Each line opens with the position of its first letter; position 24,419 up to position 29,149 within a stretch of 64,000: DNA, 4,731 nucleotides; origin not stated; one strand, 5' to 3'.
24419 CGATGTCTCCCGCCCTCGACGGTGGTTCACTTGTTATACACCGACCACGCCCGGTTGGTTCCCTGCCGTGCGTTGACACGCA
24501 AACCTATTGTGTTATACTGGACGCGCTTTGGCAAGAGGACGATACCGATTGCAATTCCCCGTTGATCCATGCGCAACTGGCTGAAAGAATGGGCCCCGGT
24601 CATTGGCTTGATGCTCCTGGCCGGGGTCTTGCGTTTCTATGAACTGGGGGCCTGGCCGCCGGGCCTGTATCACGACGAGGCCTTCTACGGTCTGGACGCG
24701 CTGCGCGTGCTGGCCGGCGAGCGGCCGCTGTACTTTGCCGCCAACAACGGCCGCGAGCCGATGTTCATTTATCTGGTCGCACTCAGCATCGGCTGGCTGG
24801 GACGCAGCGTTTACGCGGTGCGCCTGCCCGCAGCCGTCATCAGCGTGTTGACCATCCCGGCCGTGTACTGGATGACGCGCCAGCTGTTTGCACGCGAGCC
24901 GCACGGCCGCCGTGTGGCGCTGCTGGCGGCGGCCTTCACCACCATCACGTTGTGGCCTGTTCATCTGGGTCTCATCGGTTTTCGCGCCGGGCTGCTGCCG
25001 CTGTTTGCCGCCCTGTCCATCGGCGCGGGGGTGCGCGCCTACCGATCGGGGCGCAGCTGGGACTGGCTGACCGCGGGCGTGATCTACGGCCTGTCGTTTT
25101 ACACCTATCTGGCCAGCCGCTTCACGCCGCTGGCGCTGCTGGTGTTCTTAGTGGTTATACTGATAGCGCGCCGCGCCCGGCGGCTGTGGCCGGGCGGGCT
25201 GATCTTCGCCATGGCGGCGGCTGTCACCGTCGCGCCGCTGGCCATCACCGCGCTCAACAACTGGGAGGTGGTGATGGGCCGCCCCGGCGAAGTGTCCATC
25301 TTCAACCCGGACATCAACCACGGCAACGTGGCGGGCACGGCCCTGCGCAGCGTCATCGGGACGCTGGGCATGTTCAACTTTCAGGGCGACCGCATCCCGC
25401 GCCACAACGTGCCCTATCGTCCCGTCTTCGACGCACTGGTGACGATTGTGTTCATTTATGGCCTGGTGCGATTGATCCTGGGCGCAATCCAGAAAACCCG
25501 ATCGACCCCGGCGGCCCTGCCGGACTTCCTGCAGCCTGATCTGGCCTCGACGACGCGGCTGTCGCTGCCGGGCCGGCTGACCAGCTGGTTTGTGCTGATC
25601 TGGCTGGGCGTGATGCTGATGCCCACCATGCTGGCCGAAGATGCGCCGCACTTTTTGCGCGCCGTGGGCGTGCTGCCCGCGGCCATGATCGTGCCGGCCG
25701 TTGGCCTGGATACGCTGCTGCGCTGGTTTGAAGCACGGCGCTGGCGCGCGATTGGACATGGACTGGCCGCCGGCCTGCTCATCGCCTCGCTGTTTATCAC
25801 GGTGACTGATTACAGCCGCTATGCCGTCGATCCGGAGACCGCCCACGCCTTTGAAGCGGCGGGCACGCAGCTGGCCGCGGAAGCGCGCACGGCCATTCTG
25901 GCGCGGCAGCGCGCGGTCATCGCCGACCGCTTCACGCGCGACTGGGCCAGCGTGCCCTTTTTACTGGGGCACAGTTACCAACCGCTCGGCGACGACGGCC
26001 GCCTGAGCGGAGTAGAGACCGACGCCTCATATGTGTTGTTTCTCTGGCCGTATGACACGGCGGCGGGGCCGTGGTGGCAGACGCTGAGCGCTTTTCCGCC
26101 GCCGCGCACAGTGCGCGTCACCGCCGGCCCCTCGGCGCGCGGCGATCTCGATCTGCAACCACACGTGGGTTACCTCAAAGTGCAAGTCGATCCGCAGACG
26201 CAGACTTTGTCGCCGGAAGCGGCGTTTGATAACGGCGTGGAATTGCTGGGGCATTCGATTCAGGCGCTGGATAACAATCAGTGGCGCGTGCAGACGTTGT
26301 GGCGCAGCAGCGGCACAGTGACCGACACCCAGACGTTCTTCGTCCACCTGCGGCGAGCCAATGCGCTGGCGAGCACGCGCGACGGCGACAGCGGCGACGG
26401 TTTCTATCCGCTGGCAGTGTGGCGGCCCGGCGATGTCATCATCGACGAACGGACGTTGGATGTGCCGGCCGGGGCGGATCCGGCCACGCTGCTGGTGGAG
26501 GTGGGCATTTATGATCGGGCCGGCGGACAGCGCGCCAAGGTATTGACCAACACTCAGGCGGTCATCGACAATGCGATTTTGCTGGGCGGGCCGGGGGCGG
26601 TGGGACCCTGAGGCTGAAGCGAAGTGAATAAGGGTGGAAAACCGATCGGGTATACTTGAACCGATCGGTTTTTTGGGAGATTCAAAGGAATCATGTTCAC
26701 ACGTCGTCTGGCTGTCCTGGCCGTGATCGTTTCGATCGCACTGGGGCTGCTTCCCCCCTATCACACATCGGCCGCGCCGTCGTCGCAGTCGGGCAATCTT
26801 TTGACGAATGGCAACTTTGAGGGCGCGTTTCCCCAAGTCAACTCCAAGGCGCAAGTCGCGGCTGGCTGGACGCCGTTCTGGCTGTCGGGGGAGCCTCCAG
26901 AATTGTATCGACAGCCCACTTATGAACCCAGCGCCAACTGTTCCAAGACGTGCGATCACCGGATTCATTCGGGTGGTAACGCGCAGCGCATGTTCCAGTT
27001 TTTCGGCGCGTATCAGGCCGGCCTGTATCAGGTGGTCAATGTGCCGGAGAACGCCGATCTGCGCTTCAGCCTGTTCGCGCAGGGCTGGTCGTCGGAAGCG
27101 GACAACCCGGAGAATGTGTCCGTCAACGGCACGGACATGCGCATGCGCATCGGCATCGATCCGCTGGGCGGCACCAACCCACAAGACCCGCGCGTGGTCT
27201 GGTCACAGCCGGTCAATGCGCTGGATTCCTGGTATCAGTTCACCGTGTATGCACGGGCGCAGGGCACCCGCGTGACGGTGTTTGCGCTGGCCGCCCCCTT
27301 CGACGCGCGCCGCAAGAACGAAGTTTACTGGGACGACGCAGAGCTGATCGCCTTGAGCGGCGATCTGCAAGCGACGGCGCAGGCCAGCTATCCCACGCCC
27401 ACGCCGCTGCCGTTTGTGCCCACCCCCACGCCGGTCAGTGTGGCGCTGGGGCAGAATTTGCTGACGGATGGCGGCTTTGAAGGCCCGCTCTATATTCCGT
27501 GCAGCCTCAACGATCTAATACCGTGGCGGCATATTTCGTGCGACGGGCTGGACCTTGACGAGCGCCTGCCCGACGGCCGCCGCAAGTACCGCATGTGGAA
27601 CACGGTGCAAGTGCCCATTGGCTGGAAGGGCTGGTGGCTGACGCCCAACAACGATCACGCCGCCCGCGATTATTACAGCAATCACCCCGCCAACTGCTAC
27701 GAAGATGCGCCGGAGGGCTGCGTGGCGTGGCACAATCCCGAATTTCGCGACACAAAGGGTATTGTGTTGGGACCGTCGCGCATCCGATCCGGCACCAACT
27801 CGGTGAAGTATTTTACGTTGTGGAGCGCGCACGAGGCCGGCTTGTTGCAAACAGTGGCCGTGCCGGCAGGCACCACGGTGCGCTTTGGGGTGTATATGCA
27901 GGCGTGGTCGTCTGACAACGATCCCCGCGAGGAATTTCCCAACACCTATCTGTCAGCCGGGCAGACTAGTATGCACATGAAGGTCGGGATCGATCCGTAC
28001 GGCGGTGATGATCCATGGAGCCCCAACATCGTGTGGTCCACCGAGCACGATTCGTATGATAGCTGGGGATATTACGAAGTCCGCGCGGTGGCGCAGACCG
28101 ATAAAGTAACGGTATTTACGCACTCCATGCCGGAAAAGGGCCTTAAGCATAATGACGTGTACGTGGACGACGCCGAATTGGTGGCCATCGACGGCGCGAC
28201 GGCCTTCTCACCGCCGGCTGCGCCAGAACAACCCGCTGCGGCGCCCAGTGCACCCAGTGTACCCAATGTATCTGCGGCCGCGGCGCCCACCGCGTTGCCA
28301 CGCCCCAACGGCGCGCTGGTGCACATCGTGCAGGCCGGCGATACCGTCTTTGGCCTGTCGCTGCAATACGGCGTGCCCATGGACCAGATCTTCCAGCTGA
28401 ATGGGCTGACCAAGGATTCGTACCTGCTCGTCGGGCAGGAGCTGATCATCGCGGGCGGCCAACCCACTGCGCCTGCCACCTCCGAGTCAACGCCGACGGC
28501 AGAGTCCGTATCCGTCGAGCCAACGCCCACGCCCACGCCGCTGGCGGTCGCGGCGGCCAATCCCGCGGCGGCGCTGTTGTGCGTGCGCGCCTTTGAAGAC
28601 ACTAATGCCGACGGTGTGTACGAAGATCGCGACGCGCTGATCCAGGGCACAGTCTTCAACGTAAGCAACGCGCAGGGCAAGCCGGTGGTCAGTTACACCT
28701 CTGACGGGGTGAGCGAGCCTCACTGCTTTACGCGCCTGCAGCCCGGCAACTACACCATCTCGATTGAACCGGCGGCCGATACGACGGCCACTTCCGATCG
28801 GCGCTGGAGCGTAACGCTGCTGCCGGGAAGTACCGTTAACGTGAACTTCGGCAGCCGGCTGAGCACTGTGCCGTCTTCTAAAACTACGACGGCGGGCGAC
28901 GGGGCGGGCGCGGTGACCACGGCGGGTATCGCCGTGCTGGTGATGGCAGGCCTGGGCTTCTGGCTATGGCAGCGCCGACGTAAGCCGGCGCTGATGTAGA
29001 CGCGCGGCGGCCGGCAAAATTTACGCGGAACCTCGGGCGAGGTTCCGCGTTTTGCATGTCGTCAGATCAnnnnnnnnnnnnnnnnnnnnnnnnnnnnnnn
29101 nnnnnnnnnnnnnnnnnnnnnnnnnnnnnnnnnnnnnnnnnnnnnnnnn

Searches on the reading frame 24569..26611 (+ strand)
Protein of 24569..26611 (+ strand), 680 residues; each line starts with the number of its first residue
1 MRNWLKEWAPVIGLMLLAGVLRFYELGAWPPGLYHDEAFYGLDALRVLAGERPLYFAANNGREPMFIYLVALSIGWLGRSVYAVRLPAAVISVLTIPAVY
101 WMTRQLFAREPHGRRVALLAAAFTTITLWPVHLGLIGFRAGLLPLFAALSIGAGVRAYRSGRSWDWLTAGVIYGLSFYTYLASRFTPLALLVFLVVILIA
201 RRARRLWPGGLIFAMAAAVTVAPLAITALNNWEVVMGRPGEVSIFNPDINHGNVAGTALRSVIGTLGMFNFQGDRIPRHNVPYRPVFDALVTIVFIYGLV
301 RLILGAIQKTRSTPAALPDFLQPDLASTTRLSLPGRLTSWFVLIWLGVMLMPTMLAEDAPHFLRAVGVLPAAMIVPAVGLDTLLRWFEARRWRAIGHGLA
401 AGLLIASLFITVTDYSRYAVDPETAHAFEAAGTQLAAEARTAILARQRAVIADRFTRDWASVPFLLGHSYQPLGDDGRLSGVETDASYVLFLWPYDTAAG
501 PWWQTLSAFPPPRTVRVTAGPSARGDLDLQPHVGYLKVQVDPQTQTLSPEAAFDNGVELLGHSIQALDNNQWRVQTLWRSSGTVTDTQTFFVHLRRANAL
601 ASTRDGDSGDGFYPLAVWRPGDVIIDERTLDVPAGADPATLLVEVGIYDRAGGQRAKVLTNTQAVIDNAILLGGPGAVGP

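Call 38: search_protein_families(library=pfam, proteins=[window:24569-26611:+], max_evalue=0.001)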
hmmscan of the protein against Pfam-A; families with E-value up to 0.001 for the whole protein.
window:24569-26611:+ (680 aa): 1 family
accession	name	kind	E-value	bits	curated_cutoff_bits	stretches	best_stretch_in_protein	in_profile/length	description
PF13231.12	PMT_2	-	5.4e-10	40.1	26.1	1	64-219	4-152/160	Dolichyl-phosphate-mannose-protein mannosyltransferase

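Call 59: search_protein_families(library=ncbifam, proteins=[window:24569-26611:+], max_evalue=0.01)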
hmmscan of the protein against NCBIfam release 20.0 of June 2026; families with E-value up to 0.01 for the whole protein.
window:24569-26611:+ (680 aa): 0 families

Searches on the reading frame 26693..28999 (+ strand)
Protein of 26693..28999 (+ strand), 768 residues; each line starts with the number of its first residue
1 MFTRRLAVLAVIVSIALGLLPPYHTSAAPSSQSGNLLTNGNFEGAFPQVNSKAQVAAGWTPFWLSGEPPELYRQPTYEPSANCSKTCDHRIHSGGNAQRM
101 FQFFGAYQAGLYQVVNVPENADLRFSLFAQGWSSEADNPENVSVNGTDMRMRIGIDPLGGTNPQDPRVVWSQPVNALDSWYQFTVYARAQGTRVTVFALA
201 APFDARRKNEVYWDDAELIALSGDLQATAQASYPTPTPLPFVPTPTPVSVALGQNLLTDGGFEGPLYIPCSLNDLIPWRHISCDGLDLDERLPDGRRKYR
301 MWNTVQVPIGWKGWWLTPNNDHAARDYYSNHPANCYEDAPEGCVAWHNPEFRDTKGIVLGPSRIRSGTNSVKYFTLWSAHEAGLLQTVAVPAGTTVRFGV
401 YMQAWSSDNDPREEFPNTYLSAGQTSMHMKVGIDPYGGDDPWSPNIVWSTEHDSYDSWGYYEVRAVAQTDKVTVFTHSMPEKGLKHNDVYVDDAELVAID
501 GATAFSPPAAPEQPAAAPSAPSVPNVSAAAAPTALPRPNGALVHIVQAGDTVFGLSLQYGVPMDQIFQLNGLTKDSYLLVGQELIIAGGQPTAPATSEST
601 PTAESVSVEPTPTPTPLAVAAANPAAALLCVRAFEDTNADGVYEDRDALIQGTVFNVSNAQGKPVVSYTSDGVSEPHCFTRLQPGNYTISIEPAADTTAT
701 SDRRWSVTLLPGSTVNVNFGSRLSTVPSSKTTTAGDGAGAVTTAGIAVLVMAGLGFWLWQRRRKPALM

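Call 38: search_protein_families(library=pfam, proteins=[window:26693-28999:+], max_evalue=0.001)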
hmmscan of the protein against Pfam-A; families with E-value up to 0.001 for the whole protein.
window:26693-28999:+ (768 aa): 2 families
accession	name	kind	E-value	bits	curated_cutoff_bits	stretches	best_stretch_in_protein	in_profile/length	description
PF01476.26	LysM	-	4.4e-11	43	20.9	1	544-586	1-42/43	LysM domain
PF17210.9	SdrD_B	-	3.3e-07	30.9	29.7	1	633-702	7-75/112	SdrD B-like domain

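Call 59: search_protein_families(library=ncbifam, proteins=[window:26693-28999:+], max_evalue=0.01)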
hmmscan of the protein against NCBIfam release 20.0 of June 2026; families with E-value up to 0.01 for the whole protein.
window:26693-28999:+ (768 aa): 6 families
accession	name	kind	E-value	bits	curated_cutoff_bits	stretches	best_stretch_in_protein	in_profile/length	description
NF010495.0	PRK13914.1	equivalog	3e-06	26.5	647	1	538-606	196-263/481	invasion associated endopeptidase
NF041208.1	celldiv_DipM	equivalog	6.1e-05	22.4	740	1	510-608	158-251/419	cell division endopeptidase DipM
NF047755.1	LIC_10271_M23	exception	0.00037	20.3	180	1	541-612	24-95/207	LIC_10271 family cell wall hydrolase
NF042931.1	SAG1386_EF1546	equivalog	0.0015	18.6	80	1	545-586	113-157/158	SAG1386/EF1546 family surface-associated protein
NF040883.1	amid_act_ActS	equivalog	0.0024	17.2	375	1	543-616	35-109/242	amidase activator ActS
TIGR02899.1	spore_safA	subfamily_domain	0.0087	16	67.85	0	546-571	1-26/44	SafA/ExsA family spore coat assembly protein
